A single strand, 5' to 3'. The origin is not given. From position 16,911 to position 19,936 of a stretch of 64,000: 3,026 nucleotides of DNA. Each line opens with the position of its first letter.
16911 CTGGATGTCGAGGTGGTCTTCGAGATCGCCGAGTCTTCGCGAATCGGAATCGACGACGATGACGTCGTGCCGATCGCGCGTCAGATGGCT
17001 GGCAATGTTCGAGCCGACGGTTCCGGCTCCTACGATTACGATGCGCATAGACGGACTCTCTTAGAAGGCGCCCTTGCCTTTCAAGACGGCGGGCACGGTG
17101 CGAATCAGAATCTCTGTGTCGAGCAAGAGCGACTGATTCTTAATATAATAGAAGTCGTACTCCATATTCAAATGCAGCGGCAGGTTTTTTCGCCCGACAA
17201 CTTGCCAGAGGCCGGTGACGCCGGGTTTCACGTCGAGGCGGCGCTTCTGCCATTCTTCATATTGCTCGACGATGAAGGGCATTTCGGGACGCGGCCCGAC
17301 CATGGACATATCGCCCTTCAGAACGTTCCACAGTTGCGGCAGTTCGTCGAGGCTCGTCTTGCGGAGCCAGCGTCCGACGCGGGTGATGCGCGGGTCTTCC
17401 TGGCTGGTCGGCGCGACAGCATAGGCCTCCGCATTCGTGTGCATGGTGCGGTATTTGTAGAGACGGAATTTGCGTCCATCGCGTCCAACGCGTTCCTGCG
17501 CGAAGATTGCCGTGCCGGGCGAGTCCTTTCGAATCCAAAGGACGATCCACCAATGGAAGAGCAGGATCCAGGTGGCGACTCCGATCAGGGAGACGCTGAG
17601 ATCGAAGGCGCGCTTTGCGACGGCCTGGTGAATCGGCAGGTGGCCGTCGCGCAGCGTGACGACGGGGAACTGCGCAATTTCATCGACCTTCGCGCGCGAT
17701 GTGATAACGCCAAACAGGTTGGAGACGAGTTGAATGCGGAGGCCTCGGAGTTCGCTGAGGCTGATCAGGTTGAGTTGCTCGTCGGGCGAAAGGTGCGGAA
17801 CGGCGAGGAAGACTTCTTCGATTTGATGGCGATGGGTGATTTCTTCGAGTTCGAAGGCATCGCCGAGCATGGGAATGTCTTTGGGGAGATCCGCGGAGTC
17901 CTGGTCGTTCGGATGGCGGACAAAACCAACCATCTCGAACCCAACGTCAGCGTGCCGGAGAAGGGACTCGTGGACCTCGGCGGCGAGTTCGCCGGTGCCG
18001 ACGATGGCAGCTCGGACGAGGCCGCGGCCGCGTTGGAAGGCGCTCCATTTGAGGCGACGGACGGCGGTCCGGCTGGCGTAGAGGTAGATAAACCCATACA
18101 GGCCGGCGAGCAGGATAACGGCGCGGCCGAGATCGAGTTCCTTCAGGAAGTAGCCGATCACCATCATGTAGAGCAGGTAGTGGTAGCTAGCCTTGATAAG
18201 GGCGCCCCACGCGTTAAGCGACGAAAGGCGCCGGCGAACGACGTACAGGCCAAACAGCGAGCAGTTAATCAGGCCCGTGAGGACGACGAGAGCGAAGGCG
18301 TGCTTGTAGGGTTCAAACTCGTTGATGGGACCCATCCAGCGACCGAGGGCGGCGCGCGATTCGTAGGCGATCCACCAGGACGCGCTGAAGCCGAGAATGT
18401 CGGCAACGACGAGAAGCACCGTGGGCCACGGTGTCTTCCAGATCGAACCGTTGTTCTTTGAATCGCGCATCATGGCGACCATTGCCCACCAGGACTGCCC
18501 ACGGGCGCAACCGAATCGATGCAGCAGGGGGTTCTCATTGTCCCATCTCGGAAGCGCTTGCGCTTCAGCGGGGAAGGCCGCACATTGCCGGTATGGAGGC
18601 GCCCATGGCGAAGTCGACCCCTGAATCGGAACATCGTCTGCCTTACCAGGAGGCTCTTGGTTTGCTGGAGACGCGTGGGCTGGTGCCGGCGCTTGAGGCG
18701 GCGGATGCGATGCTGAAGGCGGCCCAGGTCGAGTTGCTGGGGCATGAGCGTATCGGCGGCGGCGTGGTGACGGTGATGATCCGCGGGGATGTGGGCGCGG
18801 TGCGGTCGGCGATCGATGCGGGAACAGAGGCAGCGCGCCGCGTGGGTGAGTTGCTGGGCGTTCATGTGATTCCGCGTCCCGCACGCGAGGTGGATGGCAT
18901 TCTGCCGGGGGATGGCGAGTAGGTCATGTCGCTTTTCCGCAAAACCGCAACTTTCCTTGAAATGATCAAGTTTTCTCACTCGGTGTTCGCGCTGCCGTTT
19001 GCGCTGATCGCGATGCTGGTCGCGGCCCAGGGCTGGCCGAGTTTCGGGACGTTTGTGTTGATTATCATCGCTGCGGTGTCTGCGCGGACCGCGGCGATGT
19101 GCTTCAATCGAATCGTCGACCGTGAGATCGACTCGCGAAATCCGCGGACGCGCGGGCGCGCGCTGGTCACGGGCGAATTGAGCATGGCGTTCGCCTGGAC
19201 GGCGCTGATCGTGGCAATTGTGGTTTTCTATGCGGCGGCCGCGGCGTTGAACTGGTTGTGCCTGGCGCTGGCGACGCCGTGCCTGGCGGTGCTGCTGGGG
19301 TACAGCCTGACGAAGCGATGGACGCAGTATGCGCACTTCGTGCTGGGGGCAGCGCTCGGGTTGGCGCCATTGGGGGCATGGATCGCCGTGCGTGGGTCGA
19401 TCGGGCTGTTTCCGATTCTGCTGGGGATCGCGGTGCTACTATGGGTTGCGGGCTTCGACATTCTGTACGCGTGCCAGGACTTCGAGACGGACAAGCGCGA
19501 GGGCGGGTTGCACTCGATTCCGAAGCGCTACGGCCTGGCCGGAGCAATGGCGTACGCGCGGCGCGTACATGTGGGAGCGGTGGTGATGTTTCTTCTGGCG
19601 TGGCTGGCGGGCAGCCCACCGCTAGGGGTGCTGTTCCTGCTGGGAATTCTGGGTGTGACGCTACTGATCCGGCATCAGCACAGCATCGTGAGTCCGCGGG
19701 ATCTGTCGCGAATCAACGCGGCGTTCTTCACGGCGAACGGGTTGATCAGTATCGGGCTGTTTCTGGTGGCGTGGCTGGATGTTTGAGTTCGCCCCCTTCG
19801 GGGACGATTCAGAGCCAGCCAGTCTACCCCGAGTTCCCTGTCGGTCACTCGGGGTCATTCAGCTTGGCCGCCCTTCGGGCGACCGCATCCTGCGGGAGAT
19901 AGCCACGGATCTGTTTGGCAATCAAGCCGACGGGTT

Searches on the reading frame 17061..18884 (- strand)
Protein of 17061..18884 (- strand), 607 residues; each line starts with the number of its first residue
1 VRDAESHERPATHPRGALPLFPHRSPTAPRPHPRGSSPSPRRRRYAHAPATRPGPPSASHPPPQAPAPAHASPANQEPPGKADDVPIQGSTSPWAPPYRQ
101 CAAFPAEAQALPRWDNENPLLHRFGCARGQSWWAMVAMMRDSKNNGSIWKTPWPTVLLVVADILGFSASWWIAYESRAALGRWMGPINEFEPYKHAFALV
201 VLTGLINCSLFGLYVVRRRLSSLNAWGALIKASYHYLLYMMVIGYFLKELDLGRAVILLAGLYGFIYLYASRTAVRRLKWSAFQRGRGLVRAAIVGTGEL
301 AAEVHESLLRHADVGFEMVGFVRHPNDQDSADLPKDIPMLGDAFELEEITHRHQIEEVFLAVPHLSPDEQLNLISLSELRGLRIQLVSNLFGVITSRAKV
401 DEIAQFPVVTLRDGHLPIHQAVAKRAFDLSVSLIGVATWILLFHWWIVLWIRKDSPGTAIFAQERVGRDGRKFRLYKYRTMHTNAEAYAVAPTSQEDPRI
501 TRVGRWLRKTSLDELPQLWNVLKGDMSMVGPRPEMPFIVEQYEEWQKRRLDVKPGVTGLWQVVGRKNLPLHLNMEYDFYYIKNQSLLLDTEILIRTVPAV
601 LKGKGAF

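Call 18: search_protein_families(library=pfam, proteins=[window:17061-18884:-], max_evalue=0.001)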
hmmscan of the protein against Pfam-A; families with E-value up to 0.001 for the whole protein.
window:17061-18884:- (607 aa): 2 families
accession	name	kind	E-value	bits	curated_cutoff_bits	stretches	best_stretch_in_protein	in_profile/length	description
PF02397.22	Bac_transf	-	3.6e-64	216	27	1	424-602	1-179/179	Bacterial sugar transferase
PF13727.12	CoA_binding_3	-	1.4e-10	41.9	25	1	210-364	2-151/175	CoA-binding domain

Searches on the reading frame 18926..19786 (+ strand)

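Call 18: search_protein_families(library=pfam, proteins=[window:18926-19786:+], max_evalue=0.001)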
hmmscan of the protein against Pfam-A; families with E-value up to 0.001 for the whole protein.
window:18926-19786:+ (286 aa): 2 families
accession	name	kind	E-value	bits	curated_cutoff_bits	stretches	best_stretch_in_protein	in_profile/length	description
PF01040.23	UbiA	-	9.9e-51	172.9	34.2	1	22-271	1-249/250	UbiA prenyltransferase family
PF19915.4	bpX0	-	0.0008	20.2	27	0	32-95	17-77/161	MoxR-vWA-beta-propeller ternary system domain bpX0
